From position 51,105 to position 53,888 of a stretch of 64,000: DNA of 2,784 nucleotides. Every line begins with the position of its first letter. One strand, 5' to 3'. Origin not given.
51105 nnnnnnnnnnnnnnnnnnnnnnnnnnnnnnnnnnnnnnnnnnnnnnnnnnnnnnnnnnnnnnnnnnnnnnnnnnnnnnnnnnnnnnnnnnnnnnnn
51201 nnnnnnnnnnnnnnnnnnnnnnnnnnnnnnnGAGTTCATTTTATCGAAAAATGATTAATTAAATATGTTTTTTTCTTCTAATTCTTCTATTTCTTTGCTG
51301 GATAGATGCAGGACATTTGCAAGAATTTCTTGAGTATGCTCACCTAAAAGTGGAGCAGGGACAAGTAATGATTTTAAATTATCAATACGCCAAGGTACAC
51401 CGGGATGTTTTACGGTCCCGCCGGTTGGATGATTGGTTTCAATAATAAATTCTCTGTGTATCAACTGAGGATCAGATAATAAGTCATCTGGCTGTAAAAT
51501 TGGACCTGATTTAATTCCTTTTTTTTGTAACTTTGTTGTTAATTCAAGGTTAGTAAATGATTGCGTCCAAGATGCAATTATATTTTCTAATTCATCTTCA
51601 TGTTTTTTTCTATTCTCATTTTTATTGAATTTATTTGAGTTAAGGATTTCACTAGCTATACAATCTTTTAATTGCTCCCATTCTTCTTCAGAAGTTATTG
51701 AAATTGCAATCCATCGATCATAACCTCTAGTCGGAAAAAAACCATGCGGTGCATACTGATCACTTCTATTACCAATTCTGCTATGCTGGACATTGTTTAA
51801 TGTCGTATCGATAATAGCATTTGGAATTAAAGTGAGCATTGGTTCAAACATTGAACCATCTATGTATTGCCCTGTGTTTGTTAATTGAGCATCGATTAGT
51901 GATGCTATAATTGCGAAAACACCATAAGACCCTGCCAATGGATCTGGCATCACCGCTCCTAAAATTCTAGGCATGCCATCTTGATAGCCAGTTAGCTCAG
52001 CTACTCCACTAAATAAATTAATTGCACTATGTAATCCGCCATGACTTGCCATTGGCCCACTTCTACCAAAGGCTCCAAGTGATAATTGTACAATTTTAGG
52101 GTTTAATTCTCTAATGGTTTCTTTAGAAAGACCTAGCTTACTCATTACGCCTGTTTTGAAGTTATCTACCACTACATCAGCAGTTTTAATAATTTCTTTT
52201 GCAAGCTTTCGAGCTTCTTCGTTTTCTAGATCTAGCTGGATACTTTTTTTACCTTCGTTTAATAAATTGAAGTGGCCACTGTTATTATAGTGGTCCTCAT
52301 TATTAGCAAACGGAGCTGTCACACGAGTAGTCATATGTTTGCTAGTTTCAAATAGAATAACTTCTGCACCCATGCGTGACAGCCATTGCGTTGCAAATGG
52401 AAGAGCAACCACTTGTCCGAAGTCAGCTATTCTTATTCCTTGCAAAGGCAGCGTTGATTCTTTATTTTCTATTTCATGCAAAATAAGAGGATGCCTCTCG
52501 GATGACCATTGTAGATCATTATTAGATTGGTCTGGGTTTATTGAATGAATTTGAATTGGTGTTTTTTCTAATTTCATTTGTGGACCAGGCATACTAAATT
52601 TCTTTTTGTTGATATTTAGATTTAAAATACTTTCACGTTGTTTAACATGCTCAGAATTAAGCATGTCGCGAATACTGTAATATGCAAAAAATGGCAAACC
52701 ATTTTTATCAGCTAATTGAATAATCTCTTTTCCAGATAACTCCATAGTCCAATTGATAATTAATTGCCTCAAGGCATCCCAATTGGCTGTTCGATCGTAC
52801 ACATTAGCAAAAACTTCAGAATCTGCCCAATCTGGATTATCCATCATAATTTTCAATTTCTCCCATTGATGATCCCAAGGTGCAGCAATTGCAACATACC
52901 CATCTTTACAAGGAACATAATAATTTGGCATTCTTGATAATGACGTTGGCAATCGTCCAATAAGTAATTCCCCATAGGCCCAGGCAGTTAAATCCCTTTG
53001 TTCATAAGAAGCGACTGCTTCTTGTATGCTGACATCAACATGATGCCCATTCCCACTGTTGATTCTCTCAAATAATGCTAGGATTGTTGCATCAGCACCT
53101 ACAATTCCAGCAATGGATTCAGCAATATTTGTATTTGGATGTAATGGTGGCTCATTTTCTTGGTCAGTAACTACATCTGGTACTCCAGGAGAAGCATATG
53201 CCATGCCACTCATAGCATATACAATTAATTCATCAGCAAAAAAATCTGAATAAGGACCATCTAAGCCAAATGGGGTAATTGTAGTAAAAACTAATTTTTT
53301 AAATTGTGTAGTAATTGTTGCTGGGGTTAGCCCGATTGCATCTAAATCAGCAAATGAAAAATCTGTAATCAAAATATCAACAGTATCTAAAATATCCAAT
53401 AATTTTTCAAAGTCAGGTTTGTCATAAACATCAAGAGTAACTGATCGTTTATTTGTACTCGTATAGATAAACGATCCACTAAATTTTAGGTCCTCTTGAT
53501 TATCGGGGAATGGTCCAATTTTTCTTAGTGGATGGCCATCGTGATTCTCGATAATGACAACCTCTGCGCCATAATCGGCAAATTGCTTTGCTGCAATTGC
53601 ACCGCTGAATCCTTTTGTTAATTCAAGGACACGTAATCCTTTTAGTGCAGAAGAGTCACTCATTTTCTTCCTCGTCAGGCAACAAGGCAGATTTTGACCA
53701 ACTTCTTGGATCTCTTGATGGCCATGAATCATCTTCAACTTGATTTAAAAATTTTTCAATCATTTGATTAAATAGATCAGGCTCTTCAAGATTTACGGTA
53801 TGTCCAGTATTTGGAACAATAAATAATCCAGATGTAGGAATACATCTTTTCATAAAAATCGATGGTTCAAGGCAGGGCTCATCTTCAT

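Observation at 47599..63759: A 16-gene divergent operon pair encodes an uncharacterised CoA-thioester / flavin-monooxygenase catabolic pathway with no regulator gene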

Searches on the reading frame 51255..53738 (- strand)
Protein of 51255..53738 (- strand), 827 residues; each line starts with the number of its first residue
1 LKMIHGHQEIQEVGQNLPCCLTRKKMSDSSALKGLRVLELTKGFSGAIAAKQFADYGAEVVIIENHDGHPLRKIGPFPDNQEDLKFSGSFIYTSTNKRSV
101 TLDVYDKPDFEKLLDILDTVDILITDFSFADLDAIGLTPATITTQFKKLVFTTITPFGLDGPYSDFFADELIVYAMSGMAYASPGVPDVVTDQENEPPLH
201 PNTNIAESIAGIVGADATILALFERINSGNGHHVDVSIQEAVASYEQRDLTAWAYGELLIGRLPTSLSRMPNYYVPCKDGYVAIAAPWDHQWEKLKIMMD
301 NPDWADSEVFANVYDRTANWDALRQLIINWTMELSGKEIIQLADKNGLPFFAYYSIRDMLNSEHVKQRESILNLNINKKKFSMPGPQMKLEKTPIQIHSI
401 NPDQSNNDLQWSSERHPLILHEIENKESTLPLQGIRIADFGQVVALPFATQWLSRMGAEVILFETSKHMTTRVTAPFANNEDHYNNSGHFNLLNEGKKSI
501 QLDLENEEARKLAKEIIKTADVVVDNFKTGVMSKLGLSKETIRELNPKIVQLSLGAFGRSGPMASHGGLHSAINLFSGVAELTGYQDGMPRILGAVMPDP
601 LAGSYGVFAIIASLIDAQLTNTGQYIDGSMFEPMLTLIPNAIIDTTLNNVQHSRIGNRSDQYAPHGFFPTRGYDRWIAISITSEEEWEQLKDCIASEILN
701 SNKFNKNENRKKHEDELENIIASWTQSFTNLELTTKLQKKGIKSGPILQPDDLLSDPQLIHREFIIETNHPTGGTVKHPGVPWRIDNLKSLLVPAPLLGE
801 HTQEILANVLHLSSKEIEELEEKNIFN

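Call 4: search_protein_families(library=pfam, proteins=[window:51255-53738:-], max_evalue=0.01)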
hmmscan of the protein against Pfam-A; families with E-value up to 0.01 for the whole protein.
window:51255-53738:- (827 aa): 1 family
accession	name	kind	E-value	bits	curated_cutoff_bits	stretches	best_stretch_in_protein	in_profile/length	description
PF02515.22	CoA_transf_3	-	1.1e-159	531.9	23.3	2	432-802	1-366/366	CoA-transferase family III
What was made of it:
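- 51255..53663 (-): Fused double class III CoA-transferase (802 aa). Probable catalytic Asp574 lies in the C-terminal half. Two CoA_transf_3 stretches (call 4).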

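Call 11: search_protein_families(library=ncbifam, proteins=[window:51255-53738:-], max_evalue=0.001)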
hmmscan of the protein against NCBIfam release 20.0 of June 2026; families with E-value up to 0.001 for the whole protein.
window:51255-53738:- (827 aa): 7 families
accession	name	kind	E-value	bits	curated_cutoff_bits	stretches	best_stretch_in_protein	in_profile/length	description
NF052585.1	SucGlutTfsCaiB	equivalog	3.6e-104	348.5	750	2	427-811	3-390/394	succinate--glutarate CoA-transferase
NF041294.1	Scnl_mescCoAtase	equivalog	4.5e-98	328.8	700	2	432-806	4-380/381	succinyl-CoA:mesaconate CoA-transferase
NF003809.0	PRK05398.1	subfamily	2.1e-91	306.6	442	4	429-638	2-208/416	formyl-CoA transferase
TIGR03253.1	oxalate_frc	equivalog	1.4e-90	304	504.2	4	431-638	3-207/416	formyl-CoA transferase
NF008511.0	PRK11430.1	equivalog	9e-76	255.4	522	2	425-788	3-356/381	CoA:oxalate CoA-transferase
NF002914.1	PRK03525.1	equivalog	7.2e-43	147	413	2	431-824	9-395/400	L-carnitine CoA-transferase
TIGR04253.1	mesacon_CoA_iso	equivalog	7.1e-16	58.2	725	1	432-825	3-399/403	2-methylfumaryl-CoA isomerase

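Call 25: find_homologous_proteins(query=window:51255-53663:-, max_evalue=1e-20)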
Query window:51255-53663:- (802 aa): 342 proteins with E <= 1e-20 among 8000 candidates; the best 120 are listed.
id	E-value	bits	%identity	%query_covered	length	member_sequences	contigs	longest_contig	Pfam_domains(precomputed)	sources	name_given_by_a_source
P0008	0.0e+0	1821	99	100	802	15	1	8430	PF02515.23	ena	-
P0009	0.0e+0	1675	90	100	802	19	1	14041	PF02515.23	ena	-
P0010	0.0e+0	1642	89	100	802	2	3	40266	PF02515.23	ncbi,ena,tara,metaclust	tara:strand:- start:12276 stop:14684 length:2409 start_codon:yes stop_codon:yes gene_type:complete|m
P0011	0.0e+0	1471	78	100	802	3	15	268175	PF02515.23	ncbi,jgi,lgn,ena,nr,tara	ncbi:MAG: CoA transferase [Dehalococcoidia bacterium]|jgi:crotonobetainyl-CoA:carnitine CoA-transfer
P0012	6.6e-259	880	50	100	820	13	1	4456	PF02515.23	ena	-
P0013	4.4e-257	874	49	100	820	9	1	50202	PF02515.23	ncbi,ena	-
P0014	9.6e-257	872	49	100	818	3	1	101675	PF02515.23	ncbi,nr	ncbi:MAG: CoA transferase [Chloroflexi bacterium]|nr:CoA transferase [Chloroflexota bacterium]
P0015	6.8e-254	863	49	100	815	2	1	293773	PF02515.23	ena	-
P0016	2.6e-226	772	44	100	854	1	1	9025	PF02515.23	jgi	jgi:crotonobetainyl-CoA:carnitine CoA-transferase CaiB-like acyl-CoA transferase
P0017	1.8e-222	759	44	100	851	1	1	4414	PF02515.23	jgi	jgi:crotonobetainyl-CoA:carnitine CoA-transferase CaiB-like acyl-CoA transferase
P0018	2.6e-218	745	43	100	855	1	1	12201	PF02515.23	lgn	-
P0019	2.7e-218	745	43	100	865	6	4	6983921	PF02515.23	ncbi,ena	-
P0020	4.2e-218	745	43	99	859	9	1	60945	PF02515.23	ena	-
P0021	5.8e-218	744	42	100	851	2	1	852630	PF02515.23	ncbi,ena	-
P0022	9.5e-215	734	43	99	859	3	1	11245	PF02515.23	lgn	-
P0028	4.4e-197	675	42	99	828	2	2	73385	PF02515.23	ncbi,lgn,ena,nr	ncbi:MAG TPA: CoA transferase [Burkholderiales bacterium]|nr:CoA transferase [Burkholderiales bacter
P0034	1.3e-187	644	41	99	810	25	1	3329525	PF02515.23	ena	-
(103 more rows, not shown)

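Call 26: search_solved_structures(query=window:51255-53663:-, max_evalue=1e-10)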
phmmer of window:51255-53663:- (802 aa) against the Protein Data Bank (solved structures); distinct sequences matched with E-value up to 1e-10: 35.
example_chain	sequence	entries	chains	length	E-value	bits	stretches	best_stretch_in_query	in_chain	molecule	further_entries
9fn0_B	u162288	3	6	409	4.6e-49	170.6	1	406-797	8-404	Subunit of Benzylsuccinate CoA-transferase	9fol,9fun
9br7_A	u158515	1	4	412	1.6e-48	168.8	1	404-796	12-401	Succinate--hydroxymethylglutarate CoA-transferase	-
9br6_A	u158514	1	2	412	1.6e-48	168.8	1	404-796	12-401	Succinate--hydroxymethylglutarate CoA-transferase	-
4ed9_A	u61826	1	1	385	4e-46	160.9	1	404-744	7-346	CAIB/BAIF family protein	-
4hl6_A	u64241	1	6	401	1.7e-43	152.2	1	398-779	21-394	Uncharacterized protein YfdE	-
10uh_A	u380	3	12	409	1.1e-40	142.9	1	403-795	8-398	Formyl-coenzyme a transferase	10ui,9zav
2vjp_A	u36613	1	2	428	5.2e-37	130.8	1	404-616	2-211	FORMYL-COENZYME A TRANSFERASE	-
2vjo_A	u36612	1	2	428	1.1e-36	129.7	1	404-616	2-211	FORMYL-COENZYME A TRANSFERASE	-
2vjn_A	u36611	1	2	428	1.9e-36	128.9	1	404-617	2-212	FORMYL-COENZYME A TRANSFERASE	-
2vjk_A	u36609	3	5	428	2.1e-36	128.8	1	404-616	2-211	FORMYL-COENZYME A TRANSFERASE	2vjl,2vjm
1p5h_A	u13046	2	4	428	2.1e-36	128.8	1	404-616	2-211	Formyl-coenzyme A transferase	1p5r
1t4c_A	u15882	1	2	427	2.9e-36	128.3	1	404-616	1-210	Formyl-CoA:oxalate CoA-transferase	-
2vjq_A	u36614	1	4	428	3.3e-36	128.1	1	404-616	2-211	FORMYL-COENZYME A TRANSFERASE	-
1vgr_A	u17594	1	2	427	1e-35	126.5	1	404-616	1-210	Formyl-coenzyme A transferase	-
9fn0_A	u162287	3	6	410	1.8e-35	125.7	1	10-261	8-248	Subunit of Benzylsuccinate CoA-transferase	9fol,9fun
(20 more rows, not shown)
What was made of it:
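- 51255..53663 (-): The C-half best matches PDB 9fn0_B and the N-half 9fn0_A, the two benzylsuccinate CoA-transferase subunits (call 26).
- On bbs-type substituted-succinate beta-oxidation: The N-half best matches 9fn0_A (E 1.8e-35) and the C-half 9fn0_B (E 4.6e-49), here fused in one chain (call 26).
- Closest known: bbs operon for benzylsuccinate beta-oxidation. Same: The N-half best matches chain A and the C-half chain B of PDB 9fn0 (call 26).
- CoA-transferase: its best solved relatives act on dicarboxylates (benzylsuccinate, glutarate/hydroxymethylglutarate, oxalate; calls 11, 26). The two halves match the two different Bbs subunits (call 26). The transferase halves best match the two benzylsuccinate CoA-transferase subunits, and other top hits are dicarboxylate transferases (calls 11, 26).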

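Call 27: find_encoding_contigs(protein=P0019, flank=10000, max_places=2)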
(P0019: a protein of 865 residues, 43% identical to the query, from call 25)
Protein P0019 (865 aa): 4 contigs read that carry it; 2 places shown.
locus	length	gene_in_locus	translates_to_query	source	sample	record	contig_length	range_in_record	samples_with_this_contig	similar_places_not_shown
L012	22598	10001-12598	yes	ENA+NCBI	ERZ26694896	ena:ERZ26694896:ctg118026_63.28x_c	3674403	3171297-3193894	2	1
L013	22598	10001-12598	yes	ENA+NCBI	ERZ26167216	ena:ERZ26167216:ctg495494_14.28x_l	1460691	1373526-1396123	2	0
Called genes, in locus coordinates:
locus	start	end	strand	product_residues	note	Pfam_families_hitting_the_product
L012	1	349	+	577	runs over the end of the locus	-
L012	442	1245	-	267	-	PF00378:ECH_1, PF16113:ECH_2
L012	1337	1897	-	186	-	PF02627:CMD (weak)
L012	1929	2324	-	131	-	PF01042:Ribonuc_L-PSP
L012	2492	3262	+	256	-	PF00005:ABC_tran, PF02463:SMC_N (faint), PF13304:AAA_21 (weak), PF12399:BCA_ABC_TP_C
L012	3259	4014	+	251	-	PF00005:ABC_tran, PF02463:SMC_N (faint), PF13304:AAA_21 (weak)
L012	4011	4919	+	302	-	PF02653:BPD_transp_2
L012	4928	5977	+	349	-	PF02653:BPD_transp_2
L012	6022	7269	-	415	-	PF13433:Peripla_BP_5, PF13458:Peripla_BP_6, PF01094:ANF_receptor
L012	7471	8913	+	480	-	PF00768:Peptidase_S11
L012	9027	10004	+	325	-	PF00296:Bac_luciferase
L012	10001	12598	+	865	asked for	PF02515:CoA_transf_3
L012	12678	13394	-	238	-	PF00378:ECH_1, PF16113:ECH_2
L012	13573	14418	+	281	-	PF00561:Abhydrolase_1, PF12146:Hydrolase_4 (faint), PF12697:Abhydrolase_6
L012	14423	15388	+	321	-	-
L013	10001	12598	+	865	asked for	PF02515:CoA_transf_3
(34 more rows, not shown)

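Call 28: find_encoding_contigs(protein=P0014, flank=10000, max_places=2)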
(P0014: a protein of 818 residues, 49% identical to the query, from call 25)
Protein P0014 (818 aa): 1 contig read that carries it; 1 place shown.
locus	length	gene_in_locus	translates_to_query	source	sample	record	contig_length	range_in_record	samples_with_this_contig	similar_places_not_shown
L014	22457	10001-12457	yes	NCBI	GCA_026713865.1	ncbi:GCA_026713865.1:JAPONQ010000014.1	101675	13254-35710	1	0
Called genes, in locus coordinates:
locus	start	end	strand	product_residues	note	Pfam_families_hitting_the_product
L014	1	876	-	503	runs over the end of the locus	PF00496:SBP_bac_5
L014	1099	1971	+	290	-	PF01575:MaoC_dehydratas (faint)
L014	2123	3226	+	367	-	PF00296:Bac_luciferase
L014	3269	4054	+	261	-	PF01144:CoA_trans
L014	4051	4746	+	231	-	PF01144:CoA_trans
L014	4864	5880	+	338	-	PF00296:Bac_luciferase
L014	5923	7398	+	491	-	PF01979:Amidohydro_1, PF07969:Amidohydro_3 (weak)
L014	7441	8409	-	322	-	PF02826:2-Hacid_dh_C (weak), PF02737:3HCDH_N (faint), PF03446:NAD_binding_2, PF14833:NAD_binding_11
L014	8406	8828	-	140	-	PF02627:CMD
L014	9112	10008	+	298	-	PF00561:Abhydrolase_1, PF12146:Hydrolase_4, PF12697:Abhydrolase_6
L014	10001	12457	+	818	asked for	PF02515:CoA_transf_3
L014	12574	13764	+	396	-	PF02771:Acyl-CoA_dh_N, PF02770:Acyl-CoA_dh_M, PF00441:Acyl-CoA_dh_1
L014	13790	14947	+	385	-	PF02771:Acyl-CoA_dh_N, PF02770:Acyl-CoA_dh_M, PF00441:Acyl-CoA_dh_1, PF08028:Acyl-CoA_dh_2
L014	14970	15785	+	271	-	PF00378:ECH_1, PF16113:ECH_2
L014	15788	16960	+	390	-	PF01042:Ribonuc_L-PSP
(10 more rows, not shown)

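Call 48: search_dna_similar(query=window:51255-53663:-, collection=plasmids, mode=protein, max_rows=25, max_evalue=1e-30)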
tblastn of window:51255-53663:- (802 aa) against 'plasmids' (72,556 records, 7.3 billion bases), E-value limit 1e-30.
Records with a match: 581; places in all: 831; records where one place covers at least 80% of the query: 46.
Best place of each record, by identity: <60% 581.
By first word of the organism name: Sinorhizobium 80; Rhizobium 39; Pseudosulfitobacter 33; Rhodococcus 27; Azospirillum 22; Paracoccus 21; Burkholderia 18; Cupriavidus 16; Sphingobium 16; Ensifer 16; and 121 more.
By predicted mobility (MOB-suite, as given by PLSDB): non-mobilizable 373; mobilizable 115; conjugative 93.
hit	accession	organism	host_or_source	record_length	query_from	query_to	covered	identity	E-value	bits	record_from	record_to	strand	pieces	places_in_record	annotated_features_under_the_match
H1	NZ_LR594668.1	Variovorax sp. SRS16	linuron-contaminated soil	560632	6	785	97%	28.8%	2e-82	296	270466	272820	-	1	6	CoA transferase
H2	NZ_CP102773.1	Bosea sp. NBC_00550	-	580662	6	784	97%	28.4%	2e-83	299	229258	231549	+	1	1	CoA transferase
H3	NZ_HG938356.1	Neorhizobium galegae bv. officinalis bv. officinalis str. ...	Galega officinalis root nodule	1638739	4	785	98%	27.3%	1e-69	258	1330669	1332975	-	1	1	record has no annotation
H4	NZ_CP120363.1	Chelativorans sp. AA-79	single cell,petroleum contaminated soil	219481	7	785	94%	28.2%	1e-67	285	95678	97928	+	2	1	CoA transferase (x2)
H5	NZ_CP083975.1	Rhodococcus rhodochrous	compost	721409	4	785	98%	26.9%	7e-69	256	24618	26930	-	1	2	CoA transferase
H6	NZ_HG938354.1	Neorhizobium galegae bv. orientalis str. HAMBI 540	Galega orientalis root nodule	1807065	4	785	98%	26.8%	6e-69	256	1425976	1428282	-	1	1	record has no annotation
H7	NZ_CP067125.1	Paracoccus alcaliphilus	whole organism,soil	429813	7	719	82%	31.5%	1e-37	304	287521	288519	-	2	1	CoA transferase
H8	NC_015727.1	Cupriavidus necator N-1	soil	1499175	6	785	97%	26.5%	3e-62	236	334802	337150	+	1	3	record has no annotation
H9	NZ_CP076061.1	Cupriavidus sp. EM10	Pure-cultured cell,sewage water sludge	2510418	6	785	97%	25.9%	5e-52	205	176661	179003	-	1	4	none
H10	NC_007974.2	Cupriavidus metallidurans CH34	-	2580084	11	785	97%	26.0%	3e-58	223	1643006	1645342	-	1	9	none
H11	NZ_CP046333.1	Cupriavidus metallidurans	sedimentation pond in a zinc factory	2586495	11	785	97%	26.0%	3e-58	223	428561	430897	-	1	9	none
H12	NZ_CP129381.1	Rhizobium sp. SSA_523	single cell,Sea water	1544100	7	781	97%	25.6%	7e-51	201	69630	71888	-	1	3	none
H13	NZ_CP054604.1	Pseudosulfitobacter pseudonitzschiae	surface sea water,shallow sea, symbosis ...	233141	2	781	97%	25.1%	1e-43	179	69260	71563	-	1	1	CaiB/BaiF CoA-transferase family protein | CoA transferase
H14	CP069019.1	Pseudosulfitobacter pseudonitzschiae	Skeletonema menzelii,The surface ...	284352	2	781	97%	25.1%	1e-43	179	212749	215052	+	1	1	CoA transferase (x2)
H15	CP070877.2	Pseudosulfitobacter pseudonitzschiae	Skeletonema costatum,The surface ...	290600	2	781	97%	25.2%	4e-38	185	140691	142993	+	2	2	CoA transferase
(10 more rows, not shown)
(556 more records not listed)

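Call 49: get_annotated_region(hit=H13, flank=7000)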
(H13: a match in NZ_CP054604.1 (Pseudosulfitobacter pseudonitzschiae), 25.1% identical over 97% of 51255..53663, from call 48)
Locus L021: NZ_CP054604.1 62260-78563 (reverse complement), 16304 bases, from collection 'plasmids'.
description: Pseudosulfitobacter pseudonitzschiae strain H46 plasmid unnamed5, complete sequence
organism: Pseudosulfitobacter pseudonitzschiae (NCBI taxid 1402135)
taxonomy: Bacteria; Pseudomonadota; Alphaproteobacteria; Rhodobacterales; Roseobacteraceae; Pseudosulfitobacter; Pseudosulfitobacter pseudonitzschiae
host: -; source: surface sea water,shallow sea, symbosis with harmful algal bloom algae; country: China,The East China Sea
typing (MOB-suite, as given by PLSDB): conjugative; relaxase MOBP; mating-pair formation MPF_T
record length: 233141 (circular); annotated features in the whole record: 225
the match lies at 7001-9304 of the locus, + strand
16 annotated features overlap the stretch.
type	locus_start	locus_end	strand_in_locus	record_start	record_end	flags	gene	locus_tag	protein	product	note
CDS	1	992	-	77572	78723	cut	-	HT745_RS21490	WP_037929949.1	acyl-CoA dehydrogenase family protein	-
CDS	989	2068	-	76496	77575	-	-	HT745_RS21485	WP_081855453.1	acyl-CoA dehydrogenase family protein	-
CDS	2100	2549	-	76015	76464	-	-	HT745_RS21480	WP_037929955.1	MaoC family dehydratase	-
CDS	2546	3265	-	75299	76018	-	-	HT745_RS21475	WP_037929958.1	transglutaminase family protein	-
CDS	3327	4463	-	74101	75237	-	-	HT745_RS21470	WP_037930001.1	CaiB/BaiF CoA-transferase family protein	-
CDS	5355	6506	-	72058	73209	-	-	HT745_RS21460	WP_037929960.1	acetyl-CoA acetyltransferase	-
CDS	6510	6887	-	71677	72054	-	-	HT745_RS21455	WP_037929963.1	OB-fold domain-containing protein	-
CDS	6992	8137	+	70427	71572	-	-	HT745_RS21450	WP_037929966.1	CaiB/BaiF CoA-transferase family protein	-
CDS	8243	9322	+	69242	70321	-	-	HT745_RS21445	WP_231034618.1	CoA transferase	-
CDS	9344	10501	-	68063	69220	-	-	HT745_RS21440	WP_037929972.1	acyl-CoA dehydrogenase family protein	-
CDS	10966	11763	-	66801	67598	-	-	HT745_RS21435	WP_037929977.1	enoyl-CoA hydratase/isomerase family protein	-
CDS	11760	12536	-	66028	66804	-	-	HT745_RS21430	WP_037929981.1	enoyl-CoA hydratase-related protein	-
CDS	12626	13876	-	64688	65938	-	-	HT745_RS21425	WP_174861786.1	ABC transporter substrate-binding protein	-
CDS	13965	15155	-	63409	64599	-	-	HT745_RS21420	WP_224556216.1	ABC transporter substrate-binding protein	-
CDS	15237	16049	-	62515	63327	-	-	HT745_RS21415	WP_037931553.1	ABC transporter ATP-binding protein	-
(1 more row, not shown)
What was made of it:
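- On DddD DMSP CoA-transferase/lyase: The plasmid hit examined was two separate transferase genes in an unrelated cluster (calls 48, 49).
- Tried and rejected: The best hits were 25-29% identical unnamed transferases, and the one inspected was two separate genes in an unrelated acyl-CoA cluster (calls 48, 49).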

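Call 59: find_encoding_contigs(protein=P0028, flank=8000, max_places=1)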
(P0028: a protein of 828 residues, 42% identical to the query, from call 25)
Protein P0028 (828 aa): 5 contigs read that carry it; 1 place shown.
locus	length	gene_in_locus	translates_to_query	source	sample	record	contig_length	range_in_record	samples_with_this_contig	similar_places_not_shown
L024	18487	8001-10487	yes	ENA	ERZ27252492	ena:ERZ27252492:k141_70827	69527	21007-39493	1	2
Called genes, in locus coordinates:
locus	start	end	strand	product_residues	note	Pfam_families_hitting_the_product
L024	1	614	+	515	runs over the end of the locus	PF00939:Na_sulph_symp, PF03600:CitMHS, PF06808:DctM (weak)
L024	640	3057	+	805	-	-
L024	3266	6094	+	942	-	PF04879:Molybdop_Fe4S4, PF00384:Molybdopterin, PF01568:Molydop_binding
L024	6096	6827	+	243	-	PF14697:Fer4_21 (faint), PF12838:Fer4_7, PF13187:Fer4_9 (weak), PF13237:Fer4_10 (weak), PF13247:Fer4_11, PF00037:Fer4, PF12797:Fer4_2 (weak), PF12837:Fer4_6 (weak)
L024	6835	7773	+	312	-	PF04976:DmsC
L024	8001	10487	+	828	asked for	PF02515:CoA_transf_3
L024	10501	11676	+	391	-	PF02771:Acyl-CoA_dh_N, PF02770:Acyl-CoA_dh_M, PF00441:Acyl-CoA_dh_1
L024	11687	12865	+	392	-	PF02771:Acyl-CoA_dh_N, PF02770:Acyl-CoA_dh_M, PF00441:Acyl-CoA_dh_1, PF08028:Acyl-CoA_dh_2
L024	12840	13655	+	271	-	PF00378:ECH_1, PF16113:ECH_2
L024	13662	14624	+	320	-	PF01042:Ribonuc_L-PSP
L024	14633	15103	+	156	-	PF01575:MaoC_dehydratas, PF13452:FAS1_DH_region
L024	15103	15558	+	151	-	PF01575:MaoC_dehydratas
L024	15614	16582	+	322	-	PF03401:TctC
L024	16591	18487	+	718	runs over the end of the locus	PF02629:CoA_binding, PF13380:CoA_binding_2, PF13607:Succ_CoA_lig, PF19045:Ligase_CoA_2, PF13549:ATP-grasp_5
